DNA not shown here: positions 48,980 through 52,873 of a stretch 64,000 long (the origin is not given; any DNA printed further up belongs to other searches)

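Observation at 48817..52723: Ferredoxin gene coupled to a single-chain GltD/NfnB-like + PyrK/NfnA-like Fe-S flavoprotein (1197 aa)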

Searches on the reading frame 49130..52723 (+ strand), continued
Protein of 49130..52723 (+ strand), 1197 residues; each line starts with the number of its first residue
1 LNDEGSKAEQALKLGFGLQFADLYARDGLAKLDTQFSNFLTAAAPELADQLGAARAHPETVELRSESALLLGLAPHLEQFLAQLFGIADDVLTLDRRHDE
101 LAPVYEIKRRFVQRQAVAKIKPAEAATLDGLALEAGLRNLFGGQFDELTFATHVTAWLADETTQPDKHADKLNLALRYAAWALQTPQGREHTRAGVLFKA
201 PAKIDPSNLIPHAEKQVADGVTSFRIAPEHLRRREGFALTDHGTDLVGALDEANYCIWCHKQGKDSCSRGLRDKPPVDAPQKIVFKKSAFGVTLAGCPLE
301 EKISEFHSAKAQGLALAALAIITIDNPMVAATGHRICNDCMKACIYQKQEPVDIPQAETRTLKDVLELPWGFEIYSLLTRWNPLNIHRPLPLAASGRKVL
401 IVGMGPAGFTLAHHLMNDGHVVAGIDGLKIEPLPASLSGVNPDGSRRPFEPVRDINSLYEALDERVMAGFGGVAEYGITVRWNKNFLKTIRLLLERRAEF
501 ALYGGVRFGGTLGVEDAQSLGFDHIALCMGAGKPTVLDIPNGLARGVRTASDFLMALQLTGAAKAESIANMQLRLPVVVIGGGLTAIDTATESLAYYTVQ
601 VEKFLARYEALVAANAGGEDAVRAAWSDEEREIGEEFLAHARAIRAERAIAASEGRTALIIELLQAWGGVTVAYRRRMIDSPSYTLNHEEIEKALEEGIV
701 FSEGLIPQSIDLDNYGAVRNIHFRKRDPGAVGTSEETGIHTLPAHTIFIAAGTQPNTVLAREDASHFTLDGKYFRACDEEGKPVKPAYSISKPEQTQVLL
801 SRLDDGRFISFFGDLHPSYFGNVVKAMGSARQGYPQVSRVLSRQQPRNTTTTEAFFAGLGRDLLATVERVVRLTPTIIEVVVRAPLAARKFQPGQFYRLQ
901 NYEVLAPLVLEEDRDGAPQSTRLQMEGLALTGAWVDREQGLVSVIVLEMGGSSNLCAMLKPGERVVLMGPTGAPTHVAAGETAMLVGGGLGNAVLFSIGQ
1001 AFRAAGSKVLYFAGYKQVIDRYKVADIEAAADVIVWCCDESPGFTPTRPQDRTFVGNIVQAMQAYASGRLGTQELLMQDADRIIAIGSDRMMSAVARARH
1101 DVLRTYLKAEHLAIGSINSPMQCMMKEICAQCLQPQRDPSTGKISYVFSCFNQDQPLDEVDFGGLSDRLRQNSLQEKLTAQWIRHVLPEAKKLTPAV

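Call 41: fold_search(model_id=the predicted structure, library=pdb)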
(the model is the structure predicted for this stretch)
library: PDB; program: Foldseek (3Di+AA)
matches with E <= 10: 1874; with E <= 0.001: 466
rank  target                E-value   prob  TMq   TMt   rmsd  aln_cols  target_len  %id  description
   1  5vj7_A                7.7e-23  1.00  0.33  0.82   5.0       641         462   21  Ferredoxin NADP Oxidoreductase (Xfn) (released 2017-07-19)
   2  5jfc_L                1.3e-22  1.00  0.33  0.83   4.4       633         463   20  NADH-dependent Ferredoxin:NADP Oxidoreductase (NfnI) from Pyrococcus furiosus (released 2017-04-12)
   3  9bov_A                2.2e-22  1.00  0.30  0.30  32.1      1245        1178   12  Structure of electron bifurcating Nfn-ABC complexed with NAD from Caldicellulosiruptor saccharolyticus (released 2025-03-05)
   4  5jca_L                3.4e-22  1.00  0.33  0.81   4.8       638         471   20  NADP(H) bound NADH-dependent Ferredoxin:NADP Oxidoreductase (NfnI) from Pyrococcus furiosus (released 2017-04-12)
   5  4ylf_B                2.9e-20  1.00  0.32  0.79   5.3       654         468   19  Insights into flavin-based electron bifurcation via the NADH-dependent reduced ferredoxin-NADP oxidoreductase structur (released 2015-07-08)
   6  5jca_S                2.3e-19  1.00  0.22  0.88   3.3       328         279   21  NADP(H) bound NADH-dependent Ferredoxin:NADP Oxidoreductase (NfnI) from Pyrococcus furiosus (released 2017-04-12)
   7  7m32_A                3.8e-18  1.00  0.33  0.38  30.9      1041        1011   12  Dihydropyrimidine Dehydrogenase (DPD) C671A Mutant Soaked with Uracil and NADPH Anaerobically (released 2021-06-09)
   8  1h7x_B                6.0e-18  1.00  0.33  0.38  30.0       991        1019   13  Dihydropyrimidine dehydrogenase (DPD) from pig, ternary complex of a mutant enzyme (C671A), NADPH and 5-fluorouracil (released 2001-02-23)
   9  8oh5_C                6.3e-18  1.00  0.30  0.30  11.2       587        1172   18  Cryo-EM structure of the electron bifurcating transhydrogenase StnABC complex from Sporomusa Ovata (state 2) (released 2023-09-13)
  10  9n5u_A                6.3e-18  1.00  0.29  0.37  29.6      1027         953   13  Structure of the Thermococcus sibiricus NfnABC complex (released 2025-05-07)
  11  1h7w_B                9.3e-18  1.00  0.32  0.38  29.6       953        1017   13  Dihydropyrimidine dehydrogenase (DPD) from pig (released 2001-02-23)
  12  1h7w_A                1.3e-17  1.00  0.32  0.37  29.3      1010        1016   13  Dihydropyrimidine dehydrogenase (DPD) from pig (released 2001-02-23)
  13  7ljt_B                1.3e-17  1.00  0.33  0.38  31.6      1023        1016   13  Porcine Dihydropyrimidine Dehydrogenase (DPD) soaked with 5-Ethynyluracil (5EU), NADPH - 20 minutes (released 2021-04-07)
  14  1h7w_D                1.8e-17  1.00  0.32  0.38  29.5      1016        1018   13  Dihydropyrimidine dehydrogenase (DPD) from pig (released 2001-02-23)
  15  7m31_A                2.5e-17  1.00  0.33  0.39  29.8      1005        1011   13  Dihydropyrimidine Dehydrogenase (DPD) C671S Mutant Soaked with Thymine and NADPH Anaerobically (released 2021-06-09)
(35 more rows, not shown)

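Call 61: find_encoding_contigs(protein=P0142, flank=8000, max_places=4)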
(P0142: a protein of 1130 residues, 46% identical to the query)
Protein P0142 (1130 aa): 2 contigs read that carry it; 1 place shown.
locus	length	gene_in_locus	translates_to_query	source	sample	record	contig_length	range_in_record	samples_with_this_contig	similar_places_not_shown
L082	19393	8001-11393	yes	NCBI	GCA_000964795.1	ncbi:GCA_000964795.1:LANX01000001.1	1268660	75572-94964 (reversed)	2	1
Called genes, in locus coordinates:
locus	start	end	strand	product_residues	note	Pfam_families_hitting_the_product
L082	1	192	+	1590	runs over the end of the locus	PF21075:GDH_ACT1, PF21073:GDH_HM1, PF21076:GDH_ACT2, PF21079:GDH_HM2 (weak), PF21077:GDH_ACT3, PF21078:GDH_HM3, PF05088:Bac_GDH_CD, PF21074:GDH_C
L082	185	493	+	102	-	PF02416:TatA_B_E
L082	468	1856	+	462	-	PF00072:Response_reg, PF23198:PDE8A_N (faint), PF00072:Response_reg, PF00990:GGDEF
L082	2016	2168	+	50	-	-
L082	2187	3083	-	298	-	PF01479:S4 (weak), PF00849:PseudoU_synth_2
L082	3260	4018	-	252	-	PF00459:Inositol_P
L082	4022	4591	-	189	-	PF08207:EFP_N, PF01132:EFP, PF09285:Elong-fact-P_C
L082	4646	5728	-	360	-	PF03033:Glyco_transf_28, PF04101:Glyco_tran_28_C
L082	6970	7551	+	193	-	-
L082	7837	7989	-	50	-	-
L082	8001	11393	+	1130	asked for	PF27156:RP005_N, PF07992:Pyr_redox_2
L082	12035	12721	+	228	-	PF02666:PS_Dcarbxylase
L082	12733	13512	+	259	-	PF01066:CDP-OH_P_transf, PF08009:CDP-OH_P_tran_2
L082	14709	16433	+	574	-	PF14849:YidC_periplas, PF02096:60KD_IMP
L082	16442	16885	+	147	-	PF00885:DMRL_synthase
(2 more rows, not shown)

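Call 67: find_encoding_contigs(protein=P0153, flank=6000, max_places=3)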
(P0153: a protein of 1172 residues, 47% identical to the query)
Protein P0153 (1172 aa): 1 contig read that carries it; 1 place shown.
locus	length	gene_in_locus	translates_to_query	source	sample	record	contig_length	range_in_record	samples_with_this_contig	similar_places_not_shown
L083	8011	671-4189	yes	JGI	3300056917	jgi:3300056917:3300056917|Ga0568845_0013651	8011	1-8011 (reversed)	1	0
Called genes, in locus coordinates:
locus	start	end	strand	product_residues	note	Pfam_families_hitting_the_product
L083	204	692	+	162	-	-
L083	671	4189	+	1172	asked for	PF27156:RP005_N, PF07992:Pyr_redox_2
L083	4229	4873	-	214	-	PF01656:CbiA, PF02374:ArsA_ATPase (weak), PF09140:MipZ (faint), PF13614:AAA_31 (weak)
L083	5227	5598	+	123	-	-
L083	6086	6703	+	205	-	PF00072:Response_reg, PF08281:Sigma70_r4_2, PF00196:GerE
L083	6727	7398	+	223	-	PF00440:TetR_N, PF13305:TetR_C_33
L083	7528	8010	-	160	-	?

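Call 68: find_encoding_contigs(protein=P0173, flank=6000, max_places=3)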
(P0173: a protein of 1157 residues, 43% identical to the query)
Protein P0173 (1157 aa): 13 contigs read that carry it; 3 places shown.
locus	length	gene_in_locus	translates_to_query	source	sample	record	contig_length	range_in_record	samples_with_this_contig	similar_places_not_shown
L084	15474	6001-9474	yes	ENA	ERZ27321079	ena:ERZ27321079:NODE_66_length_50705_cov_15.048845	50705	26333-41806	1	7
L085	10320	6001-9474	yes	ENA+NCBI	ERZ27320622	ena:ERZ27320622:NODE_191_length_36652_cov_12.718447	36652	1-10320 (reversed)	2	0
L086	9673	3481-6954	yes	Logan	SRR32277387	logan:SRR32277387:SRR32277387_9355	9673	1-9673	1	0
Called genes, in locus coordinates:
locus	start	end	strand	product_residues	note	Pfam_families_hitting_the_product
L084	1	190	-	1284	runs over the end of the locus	PF13116:YhdP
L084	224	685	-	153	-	PF04093:MreD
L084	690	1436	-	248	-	PF04085:MreC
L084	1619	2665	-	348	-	PF06723:MreB_Mbl, PF00022:Actin, PF00012:HSP70, PF11104:PilM_2 (faint), PF14450:FtsA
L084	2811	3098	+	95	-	PF02686:GatC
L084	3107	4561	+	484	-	PF01425:Amidase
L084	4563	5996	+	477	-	PF02934:GatB_N, PF02637:GatB_Yqey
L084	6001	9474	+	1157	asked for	PF27156:RP005_N, PF07992:Pyr_redox_2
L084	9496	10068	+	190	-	PF04011:LemA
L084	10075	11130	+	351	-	PF01435:Peptidase_M48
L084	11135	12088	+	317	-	PF00762:Ferrochelatase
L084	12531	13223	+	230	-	PF01427:Peptidase_M15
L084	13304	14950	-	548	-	PF13606:Ank_3 (faint), PF13637:Ank_4 (faint), PF00023:Ank (faint), PF13857:Ank_5 (faint), PF12796:Ank_2, PF24521:Ank_KRIT1 (faint), PF12796:Ank_2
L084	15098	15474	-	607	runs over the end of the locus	-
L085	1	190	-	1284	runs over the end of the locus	PF13116:YhdP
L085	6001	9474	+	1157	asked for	PF27156:RP005_N, PF07992:Pyr_redox_2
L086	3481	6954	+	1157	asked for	PF27156:RP005_N, PF07992:Pyr_redox_2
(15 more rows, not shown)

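Call 69: search_protein_families(library=ncbifam, proteins=[P0142, P0131, P0121, P0153, P0173], max_evalue=1e-40)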
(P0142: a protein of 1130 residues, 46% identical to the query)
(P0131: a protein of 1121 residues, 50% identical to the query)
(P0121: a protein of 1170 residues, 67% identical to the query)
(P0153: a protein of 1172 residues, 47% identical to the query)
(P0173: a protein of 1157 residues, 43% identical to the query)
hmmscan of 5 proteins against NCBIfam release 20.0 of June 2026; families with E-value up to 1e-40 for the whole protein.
P0142 (1130 aa): 1 family
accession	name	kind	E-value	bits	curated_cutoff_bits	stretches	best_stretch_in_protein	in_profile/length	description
NF005128.0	PRK06567.1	equivalog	4.1e-250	832.7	1072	1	2-950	5-925/1031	putative bifunctional glutamate synthase subunit beta/2-polyprenylphenol hydroxylase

P0131 (1121 aa): 1 family
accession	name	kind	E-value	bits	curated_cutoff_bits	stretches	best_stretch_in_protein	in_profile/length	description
NF005128.0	PRK06567.1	equivalog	2.7e-236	787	1072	1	5-950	2-930/1031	putative bifunctional glutamate synthase subunit beta/2-polyprenylphenol hydroxylase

P0121 (1170 aa): 1 family
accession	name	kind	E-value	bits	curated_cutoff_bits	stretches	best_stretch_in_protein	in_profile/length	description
NF005128.0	PRK06567.1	equivalog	1.2e-221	738.4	1072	1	9-719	2-690/1031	putative bifunctional glutamate synthase subunit beta/2-polyprenylphenol hydroxylase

P0153 (1172 aa): 1 family
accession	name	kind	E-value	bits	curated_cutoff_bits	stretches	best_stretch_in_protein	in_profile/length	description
NF005128.0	PRK06567.1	equivalog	2.9e-162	541.9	1072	1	11-704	6-682/1031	putative bifunctional glutamate synthase subunit beta/2-polyprenylphenol hydroxylase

P0173 (1157 aa): 1 family
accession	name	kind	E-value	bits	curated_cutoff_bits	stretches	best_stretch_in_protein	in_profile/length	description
NF005128.0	PRK06567.1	equivalog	1.1e-190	636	1072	1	21-962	15-912/1031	putative bifunctional glutamate synthase subunit beta/2-polyprenylphenol hydroxylase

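Call 74: list_cluster_members(proteins=[P0121, P0122, P0125, P0127, P0128, P0131, P0138, P0142, P0153, P0173])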
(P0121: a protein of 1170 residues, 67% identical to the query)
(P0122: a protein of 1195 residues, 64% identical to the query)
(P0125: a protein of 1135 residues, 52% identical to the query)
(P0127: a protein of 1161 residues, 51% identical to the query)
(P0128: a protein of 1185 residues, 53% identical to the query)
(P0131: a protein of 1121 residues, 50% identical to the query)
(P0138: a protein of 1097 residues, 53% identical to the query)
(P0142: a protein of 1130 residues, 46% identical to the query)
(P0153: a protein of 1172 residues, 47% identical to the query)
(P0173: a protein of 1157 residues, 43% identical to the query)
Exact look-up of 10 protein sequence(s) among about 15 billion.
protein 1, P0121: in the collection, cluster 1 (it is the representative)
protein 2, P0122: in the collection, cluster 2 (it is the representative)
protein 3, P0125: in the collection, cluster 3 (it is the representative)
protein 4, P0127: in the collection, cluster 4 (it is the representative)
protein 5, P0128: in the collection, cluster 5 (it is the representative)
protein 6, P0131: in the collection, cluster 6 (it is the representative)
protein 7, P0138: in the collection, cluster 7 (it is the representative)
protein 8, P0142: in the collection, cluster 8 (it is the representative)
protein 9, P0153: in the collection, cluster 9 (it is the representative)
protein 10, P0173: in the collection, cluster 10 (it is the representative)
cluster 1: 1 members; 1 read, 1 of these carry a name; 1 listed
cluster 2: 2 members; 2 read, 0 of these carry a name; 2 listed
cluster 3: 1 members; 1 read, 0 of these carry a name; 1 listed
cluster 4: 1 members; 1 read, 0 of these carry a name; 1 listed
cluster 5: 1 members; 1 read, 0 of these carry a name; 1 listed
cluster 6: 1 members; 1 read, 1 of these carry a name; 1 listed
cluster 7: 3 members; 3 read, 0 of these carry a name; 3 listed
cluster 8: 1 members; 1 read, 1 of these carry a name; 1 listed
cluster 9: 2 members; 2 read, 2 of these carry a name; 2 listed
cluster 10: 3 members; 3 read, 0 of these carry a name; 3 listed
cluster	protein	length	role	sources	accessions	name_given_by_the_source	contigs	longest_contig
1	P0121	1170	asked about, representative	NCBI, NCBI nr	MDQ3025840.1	MAG: FAD-dependent oxidoreductase [Pseudomonadota bacterium] | FAD-dependent oxidoreductase [Pseudomonadota bacterium]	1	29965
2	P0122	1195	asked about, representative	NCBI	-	-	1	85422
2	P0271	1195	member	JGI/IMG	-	-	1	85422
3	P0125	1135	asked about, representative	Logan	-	-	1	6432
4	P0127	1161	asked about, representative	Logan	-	-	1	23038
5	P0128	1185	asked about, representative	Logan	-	-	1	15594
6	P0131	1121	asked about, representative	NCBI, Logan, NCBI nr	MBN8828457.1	MAG: FAD-dependent oxidoreductase [Sphingobacteriia bacterium] | FAD-dependent oxidoreductase [Sphingobacteriia bacterium]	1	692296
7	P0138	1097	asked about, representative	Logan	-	-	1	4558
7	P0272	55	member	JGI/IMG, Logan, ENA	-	-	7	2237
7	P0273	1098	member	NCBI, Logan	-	-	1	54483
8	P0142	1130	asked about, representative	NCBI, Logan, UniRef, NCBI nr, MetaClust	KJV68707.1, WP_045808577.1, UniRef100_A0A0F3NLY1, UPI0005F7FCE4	FAD-dependent oxidoreductase [Candidatus Neoehrlichia procyonis] | Pyridine nucleotide-disulfide oxidoreductase family protein n=1 Tax=Candidatus ... | FAD-dependent oxidoreductase [Candidatus Neoehrlichia lotoris]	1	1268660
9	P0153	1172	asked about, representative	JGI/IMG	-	NADPH-dependent glutamate synthase beta subunit-like oxidoreductase/NAD(P)H-flavin ...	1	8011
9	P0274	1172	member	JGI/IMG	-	NADPH-dependent glutamate synthase beta subunit-like oxidoreductase/NAD(P)H-flavin ...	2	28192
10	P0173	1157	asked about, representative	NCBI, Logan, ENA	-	-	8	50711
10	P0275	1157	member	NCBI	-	-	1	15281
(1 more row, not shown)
